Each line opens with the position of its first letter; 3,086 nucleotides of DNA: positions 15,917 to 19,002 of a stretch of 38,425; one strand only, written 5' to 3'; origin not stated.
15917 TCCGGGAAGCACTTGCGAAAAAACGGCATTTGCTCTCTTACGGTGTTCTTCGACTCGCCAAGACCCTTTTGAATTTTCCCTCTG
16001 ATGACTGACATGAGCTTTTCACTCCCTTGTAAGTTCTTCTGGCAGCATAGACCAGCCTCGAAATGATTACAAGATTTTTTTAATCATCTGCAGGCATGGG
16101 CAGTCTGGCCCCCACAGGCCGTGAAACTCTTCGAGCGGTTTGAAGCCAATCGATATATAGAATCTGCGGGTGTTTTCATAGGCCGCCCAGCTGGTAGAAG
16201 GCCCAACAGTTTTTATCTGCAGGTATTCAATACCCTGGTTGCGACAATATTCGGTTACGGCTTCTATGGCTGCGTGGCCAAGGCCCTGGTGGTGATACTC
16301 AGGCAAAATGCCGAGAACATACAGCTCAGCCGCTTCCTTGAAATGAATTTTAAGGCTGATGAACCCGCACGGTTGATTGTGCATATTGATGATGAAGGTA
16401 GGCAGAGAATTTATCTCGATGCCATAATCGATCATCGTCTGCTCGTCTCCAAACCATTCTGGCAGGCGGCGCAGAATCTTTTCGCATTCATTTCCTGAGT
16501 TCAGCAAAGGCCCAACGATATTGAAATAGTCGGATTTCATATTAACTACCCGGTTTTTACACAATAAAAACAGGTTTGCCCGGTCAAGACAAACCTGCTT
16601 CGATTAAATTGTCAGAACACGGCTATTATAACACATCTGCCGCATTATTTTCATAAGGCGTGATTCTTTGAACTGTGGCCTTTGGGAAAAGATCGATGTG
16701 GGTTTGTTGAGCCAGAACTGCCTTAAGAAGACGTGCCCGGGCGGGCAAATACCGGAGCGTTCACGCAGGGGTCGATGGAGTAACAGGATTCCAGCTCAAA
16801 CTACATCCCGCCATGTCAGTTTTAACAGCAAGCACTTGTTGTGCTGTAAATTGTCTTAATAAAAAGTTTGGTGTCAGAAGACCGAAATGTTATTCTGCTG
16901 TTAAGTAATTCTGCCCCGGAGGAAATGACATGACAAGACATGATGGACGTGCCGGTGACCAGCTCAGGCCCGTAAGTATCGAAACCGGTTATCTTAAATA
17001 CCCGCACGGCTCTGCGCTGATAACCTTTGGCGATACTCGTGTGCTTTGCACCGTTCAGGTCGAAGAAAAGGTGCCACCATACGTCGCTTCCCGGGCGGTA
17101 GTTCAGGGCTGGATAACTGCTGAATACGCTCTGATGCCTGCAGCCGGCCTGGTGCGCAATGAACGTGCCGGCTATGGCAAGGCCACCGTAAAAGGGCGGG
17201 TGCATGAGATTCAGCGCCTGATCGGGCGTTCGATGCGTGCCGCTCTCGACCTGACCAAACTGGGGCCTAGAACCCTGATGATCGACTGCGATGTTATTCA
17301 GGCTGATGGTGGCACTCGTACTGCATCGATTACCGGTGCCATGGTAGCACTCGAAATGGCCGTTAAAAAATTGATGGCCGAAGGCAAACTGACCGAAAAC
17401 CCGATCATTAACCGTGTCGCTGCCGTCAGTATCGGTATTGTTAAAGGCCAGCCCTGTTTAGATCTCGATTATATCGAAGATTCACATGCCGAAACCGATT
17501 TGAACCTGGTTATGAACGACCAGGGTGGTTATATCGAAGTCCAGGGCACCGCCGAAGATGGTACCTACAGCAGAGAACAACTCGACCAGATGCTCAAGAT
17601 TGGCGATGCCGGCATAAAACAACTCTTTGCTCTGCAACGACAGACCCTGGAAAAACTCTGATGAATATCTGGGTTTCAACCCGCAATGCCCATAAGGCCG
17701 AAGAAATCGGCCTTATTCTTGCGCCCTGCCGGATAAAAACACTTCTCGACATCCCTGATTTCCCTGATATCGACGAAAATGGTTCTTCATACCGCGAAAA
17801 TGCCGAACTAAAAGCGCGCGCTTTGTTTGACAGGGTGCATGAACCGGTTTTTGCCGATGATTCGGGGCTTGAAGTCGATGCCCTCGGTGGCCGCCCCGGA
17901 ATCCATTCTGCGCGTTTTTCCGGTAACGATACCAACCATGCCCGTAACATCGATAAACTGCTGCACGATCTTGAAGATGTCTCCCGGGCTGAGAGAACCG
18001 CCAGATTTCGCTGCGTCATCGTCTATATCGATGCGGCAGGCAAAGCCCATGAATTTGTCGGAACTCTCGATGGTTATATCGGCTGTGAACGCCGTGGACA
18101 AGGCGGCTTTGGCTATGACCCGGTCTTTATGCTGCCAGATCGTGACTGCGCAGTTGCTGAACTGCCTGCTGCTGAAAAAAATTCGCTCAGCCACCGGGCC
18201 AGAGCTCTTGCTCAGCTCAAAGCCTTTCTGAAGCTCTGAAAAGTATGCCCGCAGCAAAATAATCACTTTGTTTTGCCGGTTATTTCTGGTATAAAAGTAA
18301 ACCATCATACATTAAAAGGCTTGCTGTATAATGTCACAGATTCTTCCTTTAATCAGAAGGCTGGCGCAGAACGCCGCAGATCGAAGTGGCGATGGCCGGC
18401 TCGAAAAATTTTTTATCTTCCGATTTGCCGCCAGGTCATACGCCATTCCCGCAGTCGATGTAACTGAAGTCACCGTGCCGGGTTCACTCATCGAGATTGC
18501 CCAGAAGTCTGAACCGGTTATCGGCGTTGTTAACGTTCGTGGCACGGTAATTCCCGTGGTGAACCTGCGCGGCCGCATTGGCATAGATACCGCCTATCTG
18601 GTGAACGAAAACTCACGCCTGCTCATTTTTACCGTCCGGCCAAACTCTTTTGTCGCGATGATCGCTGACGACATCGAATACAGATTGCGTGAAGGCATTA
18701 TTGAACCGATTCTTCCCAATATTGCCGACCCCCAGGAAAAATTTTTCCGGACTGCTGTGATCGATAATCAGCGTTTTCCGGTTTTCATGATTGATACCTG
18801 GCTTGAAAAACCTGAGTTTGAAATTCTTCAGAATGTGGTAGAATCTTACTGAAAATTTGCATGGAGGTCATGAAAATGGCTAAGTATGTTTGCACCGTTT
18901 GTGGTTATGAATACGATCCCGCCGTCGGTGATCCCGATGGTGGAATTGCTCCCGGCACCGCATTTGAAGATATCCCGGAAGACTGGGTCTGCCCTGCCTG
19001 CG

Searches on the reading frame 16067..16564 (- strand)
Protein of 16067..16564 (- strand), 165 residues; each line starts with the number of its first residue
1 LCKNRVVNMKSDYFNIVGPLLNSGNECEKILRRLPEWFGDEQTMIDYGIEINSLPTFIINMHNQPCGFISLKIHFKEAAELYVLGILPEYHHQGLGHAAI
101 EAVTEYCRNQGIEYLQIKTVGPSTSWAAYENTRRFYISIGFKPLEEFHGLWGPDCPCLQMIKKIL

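Call 10: search_protein_families(library=pfam, proteins=[window:16067-16564:-], max_evalue=0.01)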
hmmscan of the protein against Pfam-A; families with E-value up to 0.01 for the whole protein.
window:16067-16564:- (165 aa): 4 families
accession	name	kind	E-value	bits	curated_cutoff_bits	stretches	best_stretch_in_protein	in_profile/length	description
PF00583.31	Acetyltransf_1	-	1e-10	42.3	20.7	1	47-120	23-101/116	Acetyltransferase (GNAT) family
PF13508.13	Acetyltransf_7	-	1.7e-09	38.4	27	1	57-143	6-84/84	Acetyltransferase (GNAT) domain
PF13673.13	Acetyltransf_10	-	1.1e-07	32.3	23.6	1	52-145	29-111/128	Acetyltransferase (GNAT) domain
PF08445.16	FR47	-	0.0099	16.3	22.1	0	77-143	20-79/86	FR47-like protein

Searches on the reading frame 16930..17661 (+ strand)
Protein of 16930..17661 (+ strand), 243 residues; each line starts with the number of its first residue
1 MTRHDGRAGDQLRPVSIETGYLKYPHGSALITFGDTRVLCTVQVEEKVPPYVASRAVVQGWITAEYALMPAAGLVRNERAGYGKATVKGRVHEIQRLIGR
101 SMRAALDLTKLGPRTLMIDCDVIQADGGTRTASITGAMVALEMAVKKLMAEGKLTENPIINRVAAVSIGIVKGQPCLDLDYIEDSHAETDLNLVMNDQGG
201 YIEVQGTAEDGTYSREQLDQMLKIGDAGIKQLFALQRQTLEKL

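Call 10: search_protein_families(library=pfam, proteins=[window:16930-17661:+], max_evalue=0.01)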
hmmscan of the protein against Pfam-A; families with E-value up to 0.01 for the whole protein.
window:16930-17661:+ (243 aa): 2 families
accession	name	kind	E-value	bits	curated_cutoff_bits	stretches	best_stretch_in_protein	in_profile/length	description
PF01138.27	RNase_PH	-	3.2e-26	92.7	25.5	1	11-144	1-127/130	3' exoribonuclease family, domain 1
PF03725.20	RNase_PH_C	-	1e-11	45.1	20.8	1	162-225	2-64/67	3' exoribonuclease family, domain 2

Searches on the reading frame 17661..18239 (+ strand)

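Call 10: search_protein_families(library=pfam, proteins=[window:17661-18239:+], max_evalue=0.01)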
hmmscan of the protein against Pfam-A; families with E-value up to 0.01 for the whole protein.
window:17661-18239:+ (192 aa): 1 family
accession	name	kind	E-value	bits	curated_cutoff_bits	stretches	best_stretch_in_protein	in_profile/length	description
PF01725.21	Ham1p_like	-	2.3e-60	204.1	22.5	1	3-188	1-185/186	Ham1 family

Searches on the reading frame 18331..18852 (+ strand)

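Call 10: search_protein_families(library=pfam, proteins=[window:18331-18852:+], max_evalue=0.01)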
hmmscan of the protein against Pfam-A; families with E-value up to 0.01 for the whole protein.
window:18331-18852:+ (173 aa): 1 family
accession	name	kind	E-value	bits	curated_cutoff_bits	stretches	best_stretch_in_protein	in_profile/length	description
PF01584.24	CheW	-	8.7e-17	61.5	23.5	1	27-155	2-129/138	CheW-like domain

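Call 47: search_protein_families(library=pfam, proteins=[window:18331-18852:+], max_evalue=0.01)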
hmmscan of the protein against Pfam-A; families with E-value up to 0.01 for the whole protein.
window:18331-18852:+ (173 aa): 1 family
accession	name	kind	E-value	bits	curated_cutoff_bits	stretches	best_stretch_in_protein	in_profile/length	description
PF01584.24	CheW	-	8.7e-17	61.5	23.5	1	27-155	2-129/138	CheW-like domain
